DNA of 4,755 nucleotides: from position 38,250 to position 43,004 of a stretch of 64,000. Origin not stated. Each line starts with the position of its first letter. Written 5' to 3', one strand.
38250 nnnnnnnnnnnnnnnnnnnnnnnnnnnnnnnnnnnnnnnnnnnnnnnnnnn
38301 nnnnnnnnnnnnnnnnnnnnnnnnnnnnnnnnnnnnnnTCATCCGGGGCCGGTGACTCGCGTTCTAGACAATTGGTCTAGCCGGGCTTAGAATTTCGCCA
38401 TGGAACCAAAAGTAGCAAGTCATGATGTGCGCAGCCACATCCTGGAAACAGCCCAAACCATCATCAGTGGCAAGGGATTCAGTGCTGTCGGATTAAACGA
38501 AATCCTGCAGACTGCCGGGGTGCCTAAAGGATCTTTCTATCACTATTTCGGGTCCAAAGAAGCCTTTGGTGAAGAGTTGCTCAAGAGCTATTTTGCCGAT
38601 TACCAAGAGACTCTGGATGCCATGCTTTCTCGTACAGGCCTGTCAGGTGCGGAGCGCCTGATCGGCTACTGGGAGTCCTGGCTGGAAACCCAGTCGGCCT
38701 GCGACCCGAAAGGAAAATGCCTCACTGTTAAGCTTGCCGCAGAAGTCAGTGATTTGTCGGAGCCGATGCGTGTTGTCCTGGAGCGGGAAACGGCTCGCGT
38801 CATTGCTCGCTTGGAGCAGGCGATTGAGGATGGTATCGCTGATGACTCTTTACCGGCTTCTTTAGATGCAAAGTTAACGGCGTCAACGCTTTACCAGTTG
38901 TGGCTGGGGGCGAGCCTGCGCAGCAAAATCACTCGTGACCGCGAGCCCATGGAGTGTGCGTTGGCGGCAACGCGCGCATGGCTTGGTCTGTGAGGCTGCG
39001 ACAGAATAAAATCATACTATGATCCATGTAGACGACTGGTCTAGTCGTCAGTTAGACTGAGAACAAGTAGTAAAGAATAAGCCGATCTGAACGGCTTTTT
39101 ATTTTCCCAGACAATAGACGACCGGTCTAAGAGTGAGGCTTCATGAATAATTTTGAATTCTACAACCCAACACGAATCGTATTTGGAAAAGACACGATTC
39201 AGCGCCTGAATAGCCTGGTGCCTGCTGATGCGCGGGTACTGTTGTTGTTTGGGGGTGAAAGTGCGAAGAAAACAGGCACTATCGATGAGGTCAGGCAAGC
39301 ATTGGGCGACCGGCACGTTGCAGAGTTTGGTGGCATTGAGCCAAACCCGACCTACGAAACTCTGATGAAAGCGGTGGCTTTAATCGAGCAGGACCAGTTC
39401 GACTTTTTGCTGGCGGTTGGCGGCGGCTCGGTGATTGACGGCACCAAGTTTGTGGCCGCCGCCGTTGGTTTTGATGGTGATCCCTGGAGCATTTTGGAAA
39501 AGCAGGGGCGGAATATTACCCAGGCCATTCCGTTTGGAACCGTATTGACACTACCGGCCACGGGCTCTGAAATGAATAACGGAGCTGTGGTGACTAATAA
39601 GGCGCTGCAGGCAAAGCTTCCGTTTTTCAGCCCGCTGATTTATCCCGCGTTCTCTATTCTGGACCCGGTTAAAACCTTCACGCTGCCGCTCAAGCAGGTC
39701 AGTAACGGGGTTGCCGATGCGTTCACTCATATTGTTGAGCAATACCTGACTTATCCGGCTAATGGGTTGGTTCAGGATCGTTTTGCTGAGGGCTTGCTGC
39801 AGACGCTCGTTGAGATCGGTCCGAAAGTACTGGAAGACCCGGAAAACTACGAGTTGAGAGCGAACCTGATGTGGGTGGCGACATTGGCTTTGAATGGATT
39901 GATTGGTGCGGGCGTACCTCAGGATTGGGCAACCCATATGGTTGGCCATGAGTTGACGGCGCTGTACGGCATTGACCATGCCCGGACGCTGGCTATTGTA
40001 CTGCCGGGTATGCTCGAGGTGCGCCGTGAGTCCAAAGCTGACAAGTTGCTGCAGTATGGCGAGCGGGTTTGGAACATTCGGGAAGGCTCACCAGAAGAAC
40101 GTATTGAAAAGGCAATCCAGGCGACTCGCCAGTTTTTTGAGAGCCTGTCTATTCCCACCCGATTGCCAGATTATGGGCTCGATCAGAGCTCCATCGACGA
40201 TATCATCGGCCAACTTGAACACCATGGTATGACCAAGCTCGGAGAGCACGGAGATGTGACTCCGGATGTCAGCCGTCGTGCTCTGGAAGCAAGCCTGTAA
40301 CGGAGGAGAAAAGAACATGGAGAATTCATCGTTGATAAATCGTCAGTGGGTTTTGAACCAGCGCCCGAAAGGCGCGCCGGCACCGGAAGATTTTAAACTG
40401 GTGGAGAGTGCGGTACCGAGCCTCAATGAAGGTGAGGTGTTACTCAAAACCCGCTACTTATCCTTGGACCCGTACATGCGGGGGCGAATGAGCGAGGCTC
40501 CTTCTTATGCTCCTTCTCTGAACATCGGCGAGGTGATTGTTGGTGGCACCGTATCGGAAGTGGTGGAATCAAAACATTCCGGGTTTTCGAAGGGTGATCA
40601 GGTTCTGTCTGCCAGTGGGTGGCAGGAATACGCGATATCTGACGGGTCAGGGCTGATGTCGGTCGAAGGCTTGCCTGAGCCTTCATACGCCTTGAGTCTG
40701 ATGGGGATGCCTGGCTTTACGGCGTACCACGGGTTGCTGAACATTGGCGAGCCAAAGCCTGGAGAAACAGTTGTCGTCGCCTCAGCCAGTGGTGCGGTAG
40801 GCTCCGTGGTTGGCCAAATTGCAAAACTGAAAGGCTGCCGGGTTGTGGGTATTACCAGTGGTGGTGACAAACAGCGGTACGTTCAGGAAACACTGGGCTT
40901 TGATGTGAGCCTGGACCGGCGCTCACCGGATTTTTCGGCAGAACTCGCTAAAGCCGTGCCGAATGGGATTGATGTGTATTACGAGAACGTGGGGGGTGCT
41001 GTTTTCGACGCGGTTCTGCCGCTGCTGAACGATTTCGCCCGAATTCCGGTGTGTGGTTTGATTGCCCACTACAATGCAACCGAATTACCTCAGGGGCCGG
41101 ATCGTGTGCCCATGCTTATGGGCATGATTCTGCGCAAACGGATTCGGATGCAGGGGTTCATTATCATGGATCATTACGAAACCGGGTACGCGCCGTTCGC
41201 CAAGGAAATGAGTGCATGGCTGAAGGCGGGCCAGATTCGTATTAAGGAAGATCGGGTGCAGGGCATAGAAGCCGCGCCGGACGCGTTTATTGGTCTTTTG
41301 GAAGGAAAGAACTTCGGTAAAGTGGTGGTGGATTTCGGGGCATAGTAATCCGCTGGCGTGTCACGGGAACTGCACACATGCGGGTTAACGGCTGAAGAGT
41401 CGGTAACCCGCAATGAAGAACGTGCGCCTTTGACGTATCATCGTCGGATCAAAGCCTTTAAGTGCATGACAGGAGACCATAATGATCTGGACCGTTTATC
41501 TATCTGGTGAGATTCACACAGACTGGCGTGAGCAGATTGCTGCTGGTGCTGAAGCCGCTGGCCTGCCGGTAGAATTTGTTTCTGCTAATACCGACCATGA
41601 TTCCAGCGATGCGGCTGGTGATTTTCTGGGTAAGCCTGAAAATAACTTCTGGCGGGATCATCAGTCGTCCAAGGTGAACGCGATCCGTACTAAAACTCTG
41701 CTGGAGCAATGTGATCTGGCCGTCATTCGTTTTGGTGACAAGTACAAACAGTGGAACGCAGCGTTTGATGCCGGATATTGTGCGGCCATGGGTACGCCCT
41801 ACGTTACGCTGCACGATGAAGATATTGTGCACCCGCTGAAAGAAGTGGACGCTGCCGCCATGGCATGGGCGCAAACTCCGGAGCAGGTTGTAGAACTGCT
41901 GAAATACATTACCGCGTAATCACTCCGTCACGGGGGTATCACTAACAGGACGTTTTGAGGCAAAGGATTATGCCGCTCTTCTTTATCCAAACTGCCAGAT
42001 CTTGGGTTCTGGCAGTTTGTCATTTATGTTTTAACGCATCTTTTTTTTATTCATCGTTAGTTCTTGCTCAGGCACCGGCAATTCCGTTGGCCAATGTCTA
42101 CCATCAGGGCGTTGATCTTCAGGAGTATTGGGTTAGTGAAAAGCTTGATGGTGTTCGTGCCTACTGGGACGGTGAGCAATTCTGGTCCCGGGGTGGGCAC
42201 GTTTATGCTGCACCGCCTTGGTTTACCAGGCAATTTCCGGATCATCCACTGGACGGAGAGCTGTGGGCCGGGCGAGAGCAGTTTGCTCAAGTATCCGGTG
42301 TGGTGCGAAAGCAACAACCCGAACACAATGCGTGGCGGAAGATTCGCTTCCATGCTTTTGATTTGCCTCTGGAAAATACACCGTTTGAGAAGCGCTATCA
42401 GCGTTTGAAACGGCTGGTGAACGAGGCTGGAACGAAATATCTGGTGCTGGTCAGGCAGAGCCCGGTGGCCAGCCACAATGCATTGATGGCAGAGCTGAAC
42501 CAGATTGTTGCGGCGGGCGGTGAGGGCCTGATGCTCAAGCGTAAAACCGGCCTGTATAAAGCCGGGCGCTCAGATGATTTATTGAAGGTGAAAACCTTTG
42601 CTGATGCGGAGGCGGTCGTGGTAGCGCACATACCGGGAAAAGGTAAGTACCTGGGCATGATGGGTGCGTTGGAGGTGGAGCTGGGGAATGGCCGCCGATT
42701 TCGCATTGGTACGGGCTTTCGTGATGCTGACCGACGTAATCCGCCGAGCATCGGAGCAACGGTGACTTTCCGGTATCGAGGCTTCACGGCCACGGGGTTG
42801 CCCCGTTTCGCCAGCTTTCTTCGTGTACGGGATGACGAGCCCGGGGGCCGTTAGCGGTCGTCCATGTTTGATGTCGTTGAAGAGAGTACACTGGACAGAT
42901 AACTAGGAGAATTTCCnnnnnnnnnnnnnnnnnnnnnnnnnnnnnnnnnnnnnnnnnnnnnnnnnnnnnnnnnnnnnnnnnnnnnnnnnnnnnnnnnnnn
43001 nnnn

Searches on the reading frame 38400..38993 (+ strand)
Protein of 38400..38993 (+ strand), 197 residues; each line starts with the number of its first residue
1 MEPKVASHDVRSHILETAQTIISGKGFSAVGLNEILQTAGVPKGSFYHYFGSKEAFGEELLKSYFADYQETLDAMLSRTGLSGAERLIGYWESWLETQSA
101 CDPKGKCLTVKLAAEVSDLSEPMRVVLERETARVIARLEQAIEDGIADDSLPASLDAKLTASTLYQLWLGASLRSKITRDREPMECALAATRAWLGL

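Call 5: search_protein_families(library=pfam, proteins=[window:38400-38993:+])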
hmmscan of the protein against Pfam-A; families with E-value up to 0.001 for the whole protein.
window:38400-38993:+ (197 aa): 4 families
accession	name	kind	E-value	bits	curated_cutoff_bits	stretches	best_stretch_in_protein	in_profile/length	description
PF16925.10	TetR_C_13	-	4.9e-18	65.9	27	1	83-190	1-108/109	Tetracyclin repressor-like, C-terminal domain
PF00440.29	TetR_N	-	1.2e-12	47.8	24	1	14-57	1-44/47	Bacterial regulatory proteins, tetR family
PF21993.1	TetR_C_13_2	-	1.9e-05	25.3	27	1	89-187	7-100/103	Transcriptional regulator LmrA/YxaF-like, C-terminal domain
PF13977.11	TetR_C_6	-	0.00073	20.1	27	1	121-195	37-110/115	BetI-type transcriptional repressor, C-terminal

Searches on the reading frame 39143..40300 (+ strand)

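Call 5: search_protein_families(library=pfam, proteins=[window:39143-40300:+])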
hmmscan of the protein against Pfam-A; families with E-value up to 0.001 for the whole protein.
window:39143-40300:+ (385 aa): 3 families
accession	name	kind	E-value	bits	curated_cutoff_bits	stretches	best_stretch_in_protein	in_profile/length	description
PF00465.25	Fe-ADH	-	3.8e-41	140.9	31.3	1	9-175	1-168/168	Iron-containing alcohol dehydrogenase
PF25137.1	ADH_Fe_C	-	1.4e-27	97.1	27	1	191-354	6-164/194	Fe-containing alcohol dehydrogenase family, C-terminal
PF13685.12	Fe-ADH_2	-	3e-08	34.2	28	1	14-107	2-96/149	Iron-containing alcohol dehydrogenase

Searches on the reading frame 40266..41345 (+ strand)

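Call 5: search_protein_families(library=pfam, proteins=[window:40266-41345:+])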
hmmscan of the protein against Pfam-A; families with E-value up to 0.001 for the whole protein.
window:40266-41345:+ (359 aa): 3 families
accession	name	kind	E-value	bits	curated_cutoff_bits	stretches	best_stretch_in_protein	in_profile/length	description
PF16884.10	ADH_N_2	-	2.5e-42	143.6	31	1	26-133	1-108/108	N-terminal domain of oxidoreductase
PF00107.32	ADH_zinc_N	-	5.6e-18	65.6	31.8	1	177-303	1-117/129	Zinc-binding dehydrogenase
PF13602.12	ADH_zinc_N_2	-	9.9e-12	46.4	27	1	210-355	1-134/134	Zinc-binding dehydrogenase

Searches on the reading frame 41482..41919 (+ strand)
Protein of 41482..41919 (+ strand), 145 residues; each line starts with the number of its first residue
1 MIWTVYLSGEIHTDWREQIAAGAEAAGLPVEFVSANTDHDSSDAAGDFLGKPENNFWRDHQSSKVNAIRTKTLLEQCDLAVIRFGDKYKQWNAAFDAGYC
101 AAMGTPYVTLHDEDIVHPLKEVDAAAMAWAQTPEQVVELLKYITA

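Call 5: search_protein_families(library=pfam, proteins=[window:41482-41919:+])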
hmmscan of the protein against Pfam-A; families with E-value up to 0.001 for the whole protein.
window:41482-41919:+ (145 aa): 2 families
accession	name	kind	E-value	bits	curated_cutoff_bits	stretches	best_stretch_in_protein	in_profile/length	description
PF11071.14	Nuc_deoxyri_tr3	-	1.2e-63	213.8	23.2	1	6-143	1-139/140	Nucleoside 2-deoxyribosyltransferase YtoQ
PF15891.11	Nuc_deoxyri_tr2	-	0.00021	22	30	0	4-112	3-103/105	Nucleoside 2-deoxyribosyltransferase like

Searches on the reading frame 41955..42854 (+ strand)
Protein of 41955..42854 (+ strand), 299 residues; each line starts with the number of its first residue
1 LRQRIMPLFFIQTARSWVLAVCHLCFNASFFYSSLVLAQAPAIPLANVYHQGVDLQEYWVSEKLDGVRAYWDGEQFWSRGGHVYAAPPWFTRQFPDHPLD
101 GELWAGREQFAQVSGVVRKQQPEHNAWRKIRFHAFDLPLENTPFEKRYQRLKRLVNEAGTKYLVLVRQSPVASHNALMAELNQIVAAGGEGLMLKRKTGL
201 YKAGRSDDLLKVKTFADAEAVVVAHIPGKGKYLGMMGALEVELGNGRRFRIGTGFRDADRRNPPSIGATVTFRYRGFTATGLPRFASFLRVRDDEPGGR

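Call 5: search_protein_families(library=pfam, proteins=[window:41955-42854:+])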
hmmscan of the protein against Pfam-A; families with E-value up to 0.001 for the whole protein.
window:41955-42854:+ (299 aa): 2 families
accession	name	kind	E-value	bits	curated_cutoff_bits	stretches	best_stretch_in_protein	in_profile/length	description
PF14743.12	DNA_ligase_OB_2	-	4.4e-29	100.7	28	1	227-292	1-66/66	DNA ligase OB-like domain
PF01068.26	DNA_ligase_A_M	-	1e-10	42.1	26.2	1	60-213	24-204/204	ATP dependent DNA ligase domain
